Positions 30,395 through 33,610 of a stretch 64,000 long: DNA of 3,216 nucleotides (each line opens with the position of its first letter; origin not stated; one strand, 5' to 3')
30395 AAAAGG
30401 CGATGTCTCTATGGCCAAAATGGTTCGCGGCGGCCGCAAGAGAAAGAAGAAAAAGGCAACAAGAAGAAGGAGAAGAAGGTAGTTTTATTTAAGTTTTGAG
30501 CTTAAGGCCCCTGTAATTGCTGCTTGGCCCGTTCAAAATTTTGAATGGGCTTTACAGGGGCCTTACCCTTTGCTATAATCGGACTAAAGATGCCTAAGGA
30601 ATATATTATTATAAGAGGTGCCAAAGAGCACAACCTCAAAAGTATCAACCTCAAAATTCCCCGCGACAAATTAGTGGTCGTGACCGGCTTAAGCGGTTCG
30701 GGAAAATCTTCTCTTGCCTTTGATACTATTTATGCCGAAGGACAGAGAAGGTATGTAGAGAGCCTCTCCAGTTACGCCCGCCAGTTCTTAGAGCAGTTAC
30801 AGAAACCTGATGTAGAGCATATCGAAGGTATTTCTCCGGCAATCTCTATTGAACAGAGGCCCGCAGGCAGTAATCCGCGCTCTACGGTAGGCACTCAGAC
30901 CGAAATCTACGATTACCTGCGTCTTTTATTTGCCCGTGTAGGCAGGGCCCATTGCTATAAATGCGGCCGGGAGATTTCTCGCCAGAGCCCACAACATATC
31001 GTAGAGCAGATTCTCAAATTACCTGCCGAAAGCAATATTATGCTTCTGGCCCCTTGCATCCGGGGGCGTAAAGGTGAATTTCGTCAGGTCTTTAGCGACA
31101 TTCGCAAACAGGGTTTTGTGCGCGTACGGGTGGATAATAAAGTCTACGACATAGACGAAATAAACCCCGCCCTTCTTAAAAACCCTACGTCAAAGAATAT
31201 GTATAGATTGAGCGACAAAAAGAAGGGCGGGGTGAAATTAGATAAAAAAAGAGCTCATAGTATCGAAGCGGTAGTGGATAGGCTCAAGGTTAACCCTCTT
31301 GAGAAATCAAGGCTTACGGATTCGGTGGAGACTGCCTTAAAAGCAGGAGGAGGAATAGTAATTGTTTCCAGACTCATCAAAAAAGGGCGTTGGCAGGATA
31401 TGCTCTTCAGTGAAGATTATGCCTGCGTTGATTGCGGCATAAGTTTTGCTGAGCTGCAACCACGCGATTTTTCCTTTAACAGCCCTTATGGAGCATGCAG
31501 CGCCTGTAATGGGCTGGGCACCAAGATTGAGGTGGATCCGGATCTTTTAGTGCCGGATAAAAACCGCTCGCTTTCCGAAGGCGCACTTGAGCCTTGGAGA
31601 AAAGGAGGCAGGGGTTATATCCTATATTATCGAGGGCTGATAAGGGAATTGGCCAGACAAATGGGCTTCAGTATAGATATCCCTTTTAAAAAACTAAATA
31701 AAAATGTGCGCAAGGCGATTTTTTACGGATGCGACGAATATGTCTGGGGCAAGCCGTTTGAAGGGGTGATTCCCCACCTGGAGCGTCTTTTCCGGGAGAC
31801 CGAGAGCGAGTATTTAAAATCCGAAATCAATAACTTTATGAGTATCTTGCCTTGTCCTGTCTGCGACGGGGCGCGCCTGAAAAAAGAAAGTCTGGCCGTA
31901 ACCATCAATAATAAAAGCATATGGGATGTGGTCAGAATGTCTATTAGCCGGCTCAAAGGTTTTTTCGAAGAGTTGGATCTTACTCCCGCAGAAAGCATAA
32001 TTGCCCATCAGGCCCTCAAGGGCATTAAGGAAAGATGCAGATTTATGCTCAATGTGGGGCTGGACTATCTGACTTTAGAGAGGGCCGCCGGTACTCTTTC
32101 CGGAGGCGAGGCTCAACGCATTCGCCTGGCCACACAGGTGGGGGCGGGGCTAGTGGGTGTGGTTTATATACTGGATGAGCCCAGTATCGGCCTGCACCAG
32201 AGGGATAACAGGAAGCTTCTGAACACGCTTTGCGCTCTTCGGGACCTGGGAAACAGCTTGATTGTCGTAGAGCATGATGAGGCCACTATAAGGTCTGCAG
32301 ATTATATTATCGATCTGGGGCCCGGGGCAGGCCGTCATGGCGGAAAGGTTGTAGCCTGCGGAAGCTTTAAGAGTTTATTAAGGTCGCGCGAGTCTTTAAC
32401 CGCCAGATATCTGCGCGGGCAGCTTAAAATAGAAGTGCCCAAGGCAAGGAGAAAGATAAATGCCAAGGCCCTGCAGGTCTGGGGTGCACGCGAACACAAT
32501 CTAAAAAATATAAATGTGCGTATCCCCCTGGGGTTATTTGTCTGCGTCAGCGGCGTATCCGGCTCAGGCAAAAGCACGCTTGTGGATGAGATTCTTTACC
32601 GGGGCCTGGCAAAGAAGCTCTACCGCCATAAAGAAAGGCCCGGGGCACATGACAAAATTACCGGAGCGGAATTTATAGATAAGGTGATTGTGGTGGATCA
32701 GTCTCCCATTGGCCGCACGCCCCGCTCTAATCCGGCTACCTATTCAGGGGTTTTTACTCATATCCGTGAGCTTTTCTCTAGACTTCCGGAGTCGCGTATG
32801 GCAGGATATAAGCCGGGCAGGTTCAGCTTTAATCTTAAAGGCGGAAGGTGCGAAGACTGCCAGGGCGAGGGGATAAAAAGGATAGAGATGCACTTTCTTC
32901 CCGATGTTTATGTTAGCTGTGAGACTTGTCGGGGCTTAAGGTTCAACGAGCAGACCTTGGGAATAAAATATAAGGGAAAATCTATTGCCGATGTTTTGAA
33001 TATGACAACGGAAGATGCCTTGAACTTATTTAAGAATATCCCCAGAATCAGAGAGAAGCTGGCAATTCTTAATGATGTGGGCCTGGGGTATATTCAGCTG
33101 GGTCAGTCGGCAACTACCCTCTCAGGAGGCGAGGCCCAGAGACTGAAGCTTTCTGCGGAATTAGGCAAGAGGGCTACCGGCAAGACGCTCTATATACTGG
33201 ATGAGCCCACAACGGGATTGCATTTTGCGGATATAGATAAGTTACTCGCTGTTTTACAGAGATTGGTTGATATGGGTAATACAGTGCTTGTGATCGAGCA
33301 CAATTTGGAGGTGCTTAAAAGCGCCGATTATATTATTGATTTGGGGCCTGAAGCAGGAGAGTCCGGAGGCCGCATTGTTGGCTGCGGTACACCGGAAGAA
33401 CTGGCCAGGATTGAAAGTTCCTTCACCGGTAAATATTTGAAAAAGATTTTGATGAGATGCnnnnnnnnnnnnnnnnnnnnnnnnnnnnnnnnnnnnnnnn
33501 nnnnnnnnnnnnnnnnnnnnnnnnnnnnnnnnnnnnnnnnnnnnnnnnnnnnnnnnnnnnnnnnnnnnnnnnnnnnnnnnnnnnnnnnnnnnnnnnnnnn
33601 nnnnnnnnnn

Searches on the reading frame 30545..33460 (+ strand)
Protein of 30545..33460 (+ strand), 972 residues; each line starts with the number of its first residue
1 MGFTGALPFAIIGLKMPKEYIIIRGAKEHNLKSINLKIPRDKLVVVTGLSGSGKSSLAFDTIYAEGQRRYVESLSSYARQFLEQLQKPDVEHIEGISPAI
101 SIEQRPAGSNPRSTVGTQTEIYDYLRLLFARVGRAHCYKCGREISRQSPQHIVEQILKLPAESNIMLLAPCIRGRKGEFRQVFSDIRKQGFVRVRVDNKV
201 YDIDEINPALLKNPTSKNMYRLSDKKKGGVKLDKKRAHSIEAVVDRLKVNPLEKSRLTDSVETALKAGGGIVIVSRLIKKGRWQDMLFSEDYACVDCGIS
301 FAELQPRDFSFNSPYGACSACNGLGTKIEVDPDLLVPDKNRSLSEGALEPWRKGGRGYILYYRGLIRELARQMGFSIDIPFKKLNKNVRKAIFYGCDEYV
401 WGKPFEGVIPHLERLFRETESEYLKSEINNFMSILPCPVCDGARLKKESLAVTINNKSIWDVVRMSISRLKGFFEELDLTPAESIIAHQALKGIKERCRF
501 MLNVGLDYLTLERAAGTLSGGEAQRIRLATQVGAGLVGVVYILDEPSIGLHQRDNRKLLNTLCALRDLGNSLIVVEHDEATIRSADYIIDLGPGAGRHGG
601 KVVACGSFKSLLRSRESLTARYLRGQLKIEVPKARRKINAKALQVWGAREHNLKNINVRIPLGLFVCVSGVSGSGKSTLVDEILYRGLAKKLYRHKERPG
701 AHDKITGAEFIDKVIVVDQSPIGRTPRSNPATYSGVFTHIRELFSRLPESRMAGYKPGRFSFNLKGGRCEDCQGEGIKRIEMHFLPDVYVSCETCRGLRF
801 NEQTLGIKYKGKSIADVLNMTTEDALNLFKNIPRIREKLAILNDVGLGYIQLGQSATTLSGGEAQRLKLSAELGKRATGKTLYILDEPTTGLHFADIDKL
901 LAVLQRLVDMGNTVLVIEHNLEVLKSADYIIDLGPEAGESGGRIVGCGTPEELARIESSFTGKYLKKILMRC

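Call 27: search_solved_structures(query=window:30545-33460:+, show_alignments=2, max_evalue=1e-50)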
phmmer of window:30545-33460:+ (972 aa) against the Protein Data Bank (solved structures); distinct sequences matched with E-value up to 1e-50: 11.
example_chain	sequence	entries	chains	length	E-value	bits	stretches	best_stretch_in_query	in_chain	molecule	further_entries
9gxk_A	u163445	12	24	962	0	1250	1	13-969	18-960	UvrABC system protein A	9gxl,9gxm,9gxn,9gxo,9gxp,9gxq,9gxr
9gxw_A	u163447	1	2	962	0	1247.5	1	13-969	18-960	UvrABC system protein A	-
9gxu_A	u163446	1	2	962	0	1247.4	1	13-969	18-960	UvrABC system protein A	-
2r6f_A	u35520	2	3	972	0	1172.7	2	227-971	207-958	Excinuclease ABC subunit A | Excinuclease ABC, A subunit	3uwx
3zqj_A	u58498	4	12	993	0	1129.2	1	19-968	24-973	UVRABC SYSTEM PROTEIN A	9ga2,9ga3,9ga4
9ga5_A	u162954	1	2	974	0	1129.1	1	19-968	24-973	UvrABC system protein A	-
3pih_A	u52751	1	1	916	0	1059.2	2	231-969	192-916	UvrABC system protein A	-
3ux8_A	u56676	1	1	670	2.5e-273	912.5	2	455-971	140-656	Excinuclease ABC, A subunit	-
6n9l_A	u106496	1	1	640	3e-250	836.2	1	454-969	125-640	UvrABC system protein A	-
2vf7_A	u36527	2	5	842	1.3e-192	645.4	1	405-968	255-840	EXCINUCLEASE ABC, SUBUNIT A. | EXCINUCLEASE ABC SUBUNIT A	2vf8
7sh1_A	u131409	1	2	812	2.6e-144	485.6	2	712-967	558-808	Excinuclease ABC subunit UvrA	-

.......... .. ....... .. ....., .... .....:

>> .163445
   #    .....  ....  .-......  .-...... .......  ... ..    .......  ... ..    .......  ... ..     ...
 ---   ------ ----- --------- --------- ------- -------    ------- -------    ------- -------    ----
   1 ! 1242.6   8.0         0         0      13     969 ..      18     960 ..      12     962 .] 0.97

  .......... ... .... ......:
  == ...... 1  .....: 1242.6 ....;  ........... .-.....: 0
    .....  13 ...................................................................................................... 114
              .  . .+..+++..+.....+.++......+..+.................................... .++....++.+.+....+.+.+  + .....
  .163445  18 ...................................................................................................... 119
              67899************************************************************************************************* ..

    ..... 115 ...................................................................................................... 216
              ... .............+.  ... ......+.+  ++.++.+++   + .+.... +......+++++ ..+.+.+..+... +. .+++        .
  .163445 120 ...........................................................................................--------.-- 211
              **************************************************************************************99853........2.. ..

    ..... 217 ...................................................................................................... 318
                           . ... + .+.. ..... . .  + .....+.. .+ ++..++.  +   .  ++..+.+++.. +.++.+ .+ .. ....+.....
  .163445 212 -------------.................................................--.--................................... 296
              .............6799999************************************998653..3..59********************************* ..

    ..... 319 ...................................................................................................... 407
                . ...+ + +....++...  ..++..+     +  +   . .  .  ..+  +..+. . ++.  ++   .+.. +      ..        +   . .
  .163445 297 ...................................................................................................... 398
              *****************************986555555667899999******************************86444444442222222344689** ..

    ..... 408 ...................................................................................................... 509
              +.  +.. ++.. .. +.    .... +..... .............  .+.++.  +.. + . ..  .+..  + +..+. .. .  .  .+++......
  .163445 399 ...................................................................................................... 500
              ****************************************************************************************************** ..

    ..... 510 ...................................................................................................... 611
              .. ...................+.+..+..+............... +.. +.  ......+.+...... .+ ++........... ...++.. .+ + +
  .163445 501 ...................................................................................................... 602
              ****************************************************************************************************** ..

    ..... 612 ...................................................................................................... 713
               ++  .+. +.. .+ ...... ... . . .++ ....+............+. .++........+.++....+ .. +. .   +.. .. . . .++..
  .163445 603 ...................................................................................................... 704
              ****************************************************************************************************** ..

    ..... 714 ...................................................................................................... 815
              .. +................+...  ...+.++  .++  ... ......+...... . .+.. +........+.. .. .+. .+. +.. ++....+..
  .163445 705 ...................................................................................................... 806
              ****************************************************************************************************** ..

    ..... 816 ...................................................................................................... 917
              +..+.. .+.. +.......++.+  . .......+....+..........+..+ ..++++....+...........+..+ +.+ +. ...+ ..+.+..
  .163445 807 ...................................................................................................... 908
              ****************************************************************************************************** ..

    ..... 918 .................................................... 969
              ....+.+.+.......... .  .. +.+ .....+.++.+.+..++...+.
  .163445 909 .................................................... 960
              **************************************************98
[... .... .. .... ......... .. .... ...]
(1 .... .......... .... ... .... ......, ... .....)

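Call 37: find_homologous_proteins(query=window:30545-33460:+, max_evalue=1e-100)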
Query window:30545-33460:+ (972 aa): 7999 proteins with E <= 1e-100 among 8000 candidates; the best 120 are listed.
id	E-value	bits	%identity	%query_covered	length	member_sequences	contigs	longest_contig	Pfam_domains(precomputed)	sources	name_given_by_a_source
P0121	0.0e+0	2081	95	100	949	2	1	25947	PF17760.7,PF17755.7,PF00005.34,PF13555.13,PF03193.23,PF20703.4,PF02463.26,PF13191.13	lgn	-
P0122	0.0e+0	1754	80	98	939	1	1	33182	PF17760.7,PF17755.7,PF00005.34,PF13555.13,PF20703.4,PF02463.26,PF13304.13,PF20720.4,PF13191.13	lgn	-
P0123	0.0e+0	1752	81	98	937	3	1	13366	PF17760.7,PF17755.7,PF00005.34,PF13476.13,PF13555.13,PF03193.23,PF20703.4,PF02463.26,PF13304.13,PF20720.4,PF13191.13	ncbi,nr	ncbi:MAG: excinuclease ABC subunit UvrA [Candidatus Omnitrophica bacterium]|nr:excinuclease ABC subu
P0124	0.0e+0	1749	80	98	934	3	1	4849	PF17760.7,PF17755.7,PF00005.34,PF13476.13,PF13555.13,PF03193.23,PF02463.26,PF20720.4,PF13191.13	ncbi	-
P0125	0.0e+0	1743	80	98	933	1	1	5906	PF17760.7,PF17755.7,PF00005.34,PF13476.13,PF13555.13,PF20703.4,PF02463.26,PF13304.13,PF20720.4,PF13191.13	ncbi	-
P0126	0.0e+0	1727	79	98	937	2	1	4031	PF17760.7,PF17755.7,PF00005.34,PF13476.13,PF13555.13,PF03193.23,PF20703.4,PF02463.26,PF13304.13,PF20720.4,PF13191.13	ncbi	-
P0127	0.0e+0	1717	79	98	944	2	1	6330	PF17760.7,PF17755.7,PF00005.34,PF13476.13,PF13555.13,PF20703.4,PF02463.26,PF13304.13,PF20720.4,PF13191.13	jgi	-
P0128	0.0e+0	1709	79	98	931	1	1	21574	PF17760.7,PF17755.7,PF00005.34,PF13555.13,PF20703.4,PF02463.26,PF20720.4,PF13191.13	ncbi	-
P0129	0.0e+0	1708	78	98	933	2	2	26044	PF17760.7,PF17755.7,PF00005.34,PF13476.13,PF13555.13,PF03193.23,PF20703.4,PF02463.26,PF13304.13,PF20720.4,PF13191.13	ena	-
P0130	0.0e+0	1703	79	98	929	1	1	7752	PF17760.7,PF17755.7,PF00005.34,PF13476.13,PF13555.13,PF02463.26,PF13304.13,PF20720.4,PF13191.13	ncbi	-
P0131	0.0e+0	1699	78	98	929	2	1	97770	PF17760.7,PF17755.7,PF00005.34,PF13555.13,PF03193.23,PF20703.4,PF02463.26,PF20720.4,PF13191.13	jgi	-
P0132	0.0e+0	1698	78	98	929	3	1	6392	PF17760.7,PF17755.7,PF00005.34,PF13476.13,PF13555.13,PF03193.23,PF02463.26,PF13304.13,PF13191.13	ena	-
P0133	0.0e+0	1696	79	98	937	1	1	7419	PF17760.7,PF17755.7,PF00005.34,PF13476.13,PF13555.13,PF03193.23,PF02463.26,PF01637.25,PF13304.13,PF20720.4,PF13191.13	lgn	-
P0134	0.0e+0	1686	77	99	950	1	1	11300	PF17760.7,PF17755.7,PF00005.34,PF13476.13,PF13555.13,PF03193.23,PF20703.4,PF02463.26,PF13304.13,PF20720.4,PF13191.13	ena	-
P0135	0.0e+0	1676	78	98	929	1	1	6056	PF17760.7,PF17755.7,PF00005.34,PF13555.13,PF03193.23,PF02463.26,PF13304.13,PF20720.4,PF13191.13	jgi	-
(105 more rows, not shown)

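Call 39: find_encoding_contigs(protein=P0121, flank=10000, max_places=2)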
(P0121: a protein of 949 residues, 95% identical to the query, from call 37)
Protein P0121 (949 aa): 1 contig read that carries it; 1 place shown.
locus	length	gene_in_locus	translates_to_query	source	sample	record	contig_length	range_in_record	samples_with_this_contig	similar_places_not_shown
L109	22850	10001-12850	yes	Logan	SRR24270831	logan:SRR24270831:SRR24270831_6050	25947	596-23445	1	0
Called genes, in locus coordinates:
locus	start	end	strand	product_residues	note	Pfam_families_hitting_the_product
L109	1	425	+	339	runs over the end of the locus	?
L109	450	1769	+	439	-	PF00206:Lyase_1, PF14698:ASL_C2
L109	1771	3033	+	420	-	PF00278:Orn_DAP_Arg_deC, PF02784:Orn_Arg_deC_N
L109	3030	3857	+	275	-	PF01678:DAP_epimerase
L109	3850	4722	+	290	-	PF00701:DHDPS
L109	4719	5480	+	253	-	PF01113:DapB_N, PF05173:DapB_C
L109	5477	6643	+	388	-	PF00155:Aminotran_1_2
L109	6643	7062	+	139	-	PF01288:HPPK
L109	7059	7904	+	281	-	PF02569:Pantoate_ligase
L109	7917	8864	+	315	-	PF02445:NadA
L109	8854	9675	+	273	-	PF01113:DapB_N (weak), PF01408:GFO_IDH_MocA, PF03447:NAD_binding_3, PF01958:Asp_DH_C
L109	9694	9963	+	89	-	-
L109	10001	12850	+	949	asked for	PF02463:SMC_N (faint), PF03193:RsgA_GTPase (faint), PF13555:AAA_29 (faint), PF20703:nSTAND1 (faint), PF00005:ABC_tran (faint), PF13191:AAA_16 (faint), PF17760:UvrA_inter, PF17755:UvrA_DNA-bind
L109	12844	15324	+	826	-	-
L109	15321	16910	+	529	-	PF14870:PSII_BNR (faint), PF25852:DUF6242_C (faint), PF15902:Sortilin-Vps10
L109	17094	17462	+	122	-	PF12844:HTH_19 (weak)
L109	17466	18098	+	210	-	PF06114:Peptidase_M78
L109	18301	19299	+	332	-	PF13289:SIR2_2 (weak)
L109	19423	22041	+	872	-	PF02739:5_3_exonuc_N, PF01367:5_3_exonuc, PF01612:DNA_pol_A_exo1, PF22619:DNA_polI_exo1, PF00476:DNA_pol_A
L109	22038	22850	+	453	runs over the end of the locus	PF08323:Glyco_transf_5, PF13439:Glyco_transf_4 (faint), PF00534:Glycos_transf_1, PF13692:Glyco_trans_1_4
